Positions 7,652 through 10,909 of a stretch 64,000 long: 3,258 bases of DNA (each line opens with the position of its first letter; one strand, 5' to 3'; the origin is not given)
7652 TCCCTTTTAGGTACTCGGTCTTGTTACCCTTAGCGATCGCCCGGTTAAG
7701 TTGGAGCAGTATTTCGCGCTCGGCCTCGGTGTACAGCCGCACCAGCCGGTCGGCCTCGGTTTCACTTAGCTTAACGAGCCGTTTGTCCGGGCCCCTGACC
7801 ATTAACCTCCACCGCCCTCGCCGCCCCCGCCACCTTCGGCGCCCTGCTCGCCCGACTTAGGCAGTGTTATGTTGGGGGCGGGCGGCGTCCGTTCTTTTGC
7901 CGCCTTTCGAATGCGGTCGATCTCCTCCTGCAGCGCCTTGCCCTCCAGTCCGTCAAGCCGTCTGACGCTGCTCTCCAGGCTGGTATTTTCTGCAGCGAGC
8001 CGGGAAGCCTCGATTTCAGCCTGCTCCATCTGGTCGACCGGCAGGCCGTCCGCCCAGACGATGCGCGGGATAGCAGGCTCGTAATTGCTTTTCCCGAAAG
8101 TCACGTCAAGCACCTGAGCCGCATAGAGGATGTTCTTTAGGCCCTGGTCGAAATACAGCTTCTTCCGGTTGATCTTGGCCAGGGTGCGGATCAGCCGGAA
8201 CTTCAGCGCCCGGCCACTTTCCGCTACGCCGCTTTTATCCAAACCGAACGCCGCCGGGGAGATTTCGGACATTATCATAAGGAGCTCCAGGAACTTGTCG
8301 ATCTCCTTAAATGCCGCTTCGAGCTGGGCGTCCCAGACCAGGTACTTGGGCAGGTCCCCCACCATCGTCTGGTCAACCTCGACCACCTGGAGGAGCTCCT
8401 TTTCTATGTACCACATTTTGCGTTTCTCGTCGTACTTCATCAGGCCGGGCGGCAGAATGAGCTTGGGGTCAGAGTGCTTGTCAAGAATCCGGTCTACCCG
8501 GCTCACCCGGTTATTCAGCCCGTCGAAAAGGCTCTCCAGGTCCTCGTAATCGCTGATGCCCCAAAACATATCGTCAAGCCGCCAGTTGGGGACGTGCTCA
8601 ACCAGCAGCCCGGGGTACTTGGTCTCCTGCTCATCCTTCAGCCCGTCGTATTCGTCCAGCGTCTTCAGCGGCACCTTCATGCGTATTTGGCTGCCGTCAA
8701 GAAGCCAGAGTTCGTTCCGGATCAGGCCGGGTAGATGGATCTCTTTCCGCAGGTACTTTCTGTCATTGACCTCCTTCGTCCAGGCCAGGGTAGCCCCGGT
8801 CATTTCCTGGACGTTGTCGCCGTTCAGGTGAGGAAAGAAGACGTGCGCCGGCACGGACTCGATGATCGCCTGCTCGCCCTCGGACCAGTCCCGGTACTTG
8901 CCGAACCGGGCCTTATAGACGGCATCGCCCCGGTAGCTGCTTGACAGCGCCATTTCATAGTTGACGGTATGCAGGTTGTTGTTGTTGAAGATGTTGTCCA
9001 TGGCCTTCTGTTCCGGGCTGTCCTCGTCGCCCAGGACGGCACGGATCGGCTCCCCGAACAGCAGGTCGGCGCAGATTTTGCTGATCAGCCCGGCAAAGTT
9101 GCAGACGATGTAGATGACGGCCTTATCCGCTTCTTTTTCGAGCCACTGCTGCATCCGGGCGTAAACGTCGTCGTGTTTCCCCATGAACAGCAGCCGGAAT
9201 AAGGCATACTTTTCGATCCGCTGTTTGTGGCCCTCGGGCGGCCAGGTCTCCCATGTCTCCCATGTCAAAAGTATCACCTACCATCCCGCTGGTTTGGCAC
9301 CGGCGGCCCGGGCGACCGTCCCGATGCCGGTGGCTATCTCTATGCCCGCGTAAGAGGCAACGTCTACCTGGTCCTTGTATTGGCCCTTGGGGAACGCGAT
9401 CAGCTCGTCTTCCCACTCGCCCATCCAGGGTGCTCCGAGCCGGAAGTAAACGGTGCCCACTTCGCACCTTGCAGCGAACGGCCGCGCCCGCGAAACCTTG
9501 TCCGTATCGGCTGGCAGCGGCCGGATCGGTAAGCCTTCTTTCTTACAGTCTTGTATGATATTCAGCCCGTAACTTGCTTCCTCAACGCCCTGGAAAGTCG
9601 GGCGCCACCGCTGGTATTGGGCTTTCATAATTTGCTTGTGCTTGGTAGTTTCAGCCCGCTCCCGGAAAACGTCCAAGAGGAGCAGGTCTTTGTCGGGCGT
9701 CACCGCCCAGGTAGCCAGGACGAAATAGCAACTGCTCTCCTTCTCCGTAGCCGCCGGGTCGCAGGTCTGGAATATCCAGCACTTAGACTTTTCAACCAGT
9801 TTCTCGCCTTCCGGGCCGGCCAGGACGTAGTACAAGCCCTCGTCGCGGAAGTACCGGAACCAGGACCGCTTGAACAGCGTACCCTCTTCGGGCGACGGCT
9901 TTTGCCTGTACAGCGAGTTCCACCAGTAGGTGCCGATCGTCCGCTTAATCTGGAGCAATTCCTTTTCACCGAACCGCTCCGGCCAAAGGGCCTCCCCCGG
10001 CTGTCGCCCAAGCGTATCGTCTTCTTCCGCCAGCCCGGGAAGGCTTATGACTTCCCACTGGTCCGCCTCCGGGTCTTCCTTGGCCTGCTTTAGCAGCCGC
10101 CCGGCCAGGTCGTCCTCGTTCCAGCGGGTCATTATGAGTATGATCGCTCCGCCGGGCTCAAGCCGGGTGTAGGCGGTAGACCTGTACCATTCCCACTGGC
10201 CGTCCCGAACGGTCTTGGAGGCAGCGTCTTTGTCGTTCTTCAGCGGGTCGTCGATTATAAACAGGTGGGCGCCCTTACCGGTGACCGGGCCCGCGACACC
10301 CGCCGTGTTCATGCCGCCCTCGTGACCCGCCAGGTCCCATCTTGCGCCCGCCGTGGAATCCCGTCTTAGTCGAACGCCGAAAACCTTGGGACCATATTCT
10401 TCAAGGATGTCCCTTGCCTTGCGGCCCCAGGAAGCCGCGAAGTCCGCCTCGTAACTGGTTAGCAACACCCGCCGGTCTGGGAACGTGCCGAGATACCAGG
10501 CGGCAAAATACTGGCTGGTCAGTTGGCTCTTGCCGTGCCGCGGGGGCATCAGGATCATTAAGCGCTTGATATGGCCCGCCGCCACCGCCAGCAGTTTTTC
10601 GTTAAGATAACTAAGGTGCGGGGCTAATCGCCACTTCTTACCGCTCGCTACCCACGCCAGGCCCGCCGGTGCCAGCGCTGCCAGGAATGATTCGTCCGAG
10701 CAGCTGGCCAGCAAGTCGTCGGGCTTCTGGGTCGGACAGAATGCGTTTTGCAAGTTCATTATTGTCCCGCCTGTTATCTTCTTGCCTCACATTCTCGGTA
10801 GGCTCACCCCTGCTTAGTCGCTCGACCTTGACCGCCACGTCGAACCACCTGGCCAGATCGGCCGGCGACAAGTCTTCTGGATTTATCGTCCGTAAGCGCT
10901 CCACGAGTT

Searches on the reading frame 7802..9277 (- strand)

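Call 51: search_protein_families(library=pfam, proteins=[window:7802-9277:-], max_evalue=0.001)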
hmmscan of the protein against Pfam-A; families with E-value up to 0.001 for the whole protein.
window:7802-9277:- (491 aa): 1 family
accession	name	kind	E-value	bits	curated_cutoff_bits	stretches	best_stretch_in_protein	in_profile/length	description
PF05133.19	SPP1_portal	-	2.6e-19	70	25.5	1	16-463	7-413/416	Phage portal protein, SPP1 Gp6-like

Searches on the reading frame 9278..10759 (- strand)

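Call 51: search_protein_families(library=pfam, proteins=[window:9278-10759:-], max_evalue=0.001)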
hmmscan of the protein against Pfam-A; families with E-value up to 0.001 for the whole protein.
window:9278-10759:- (493 aa): 2 families
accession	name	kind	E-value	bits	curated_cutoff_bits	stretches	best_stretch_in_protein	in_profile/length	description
PF03237.21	Terminase_6N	-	1e-16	61.7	22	1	68-302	1-214/215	Terminase large subunit, T4likevirus-type, N-terminal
PF17289.8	Terminase_6C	-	1.8e-08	35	22.6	1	332-471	2-151/155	Terminase RNaseH-like domain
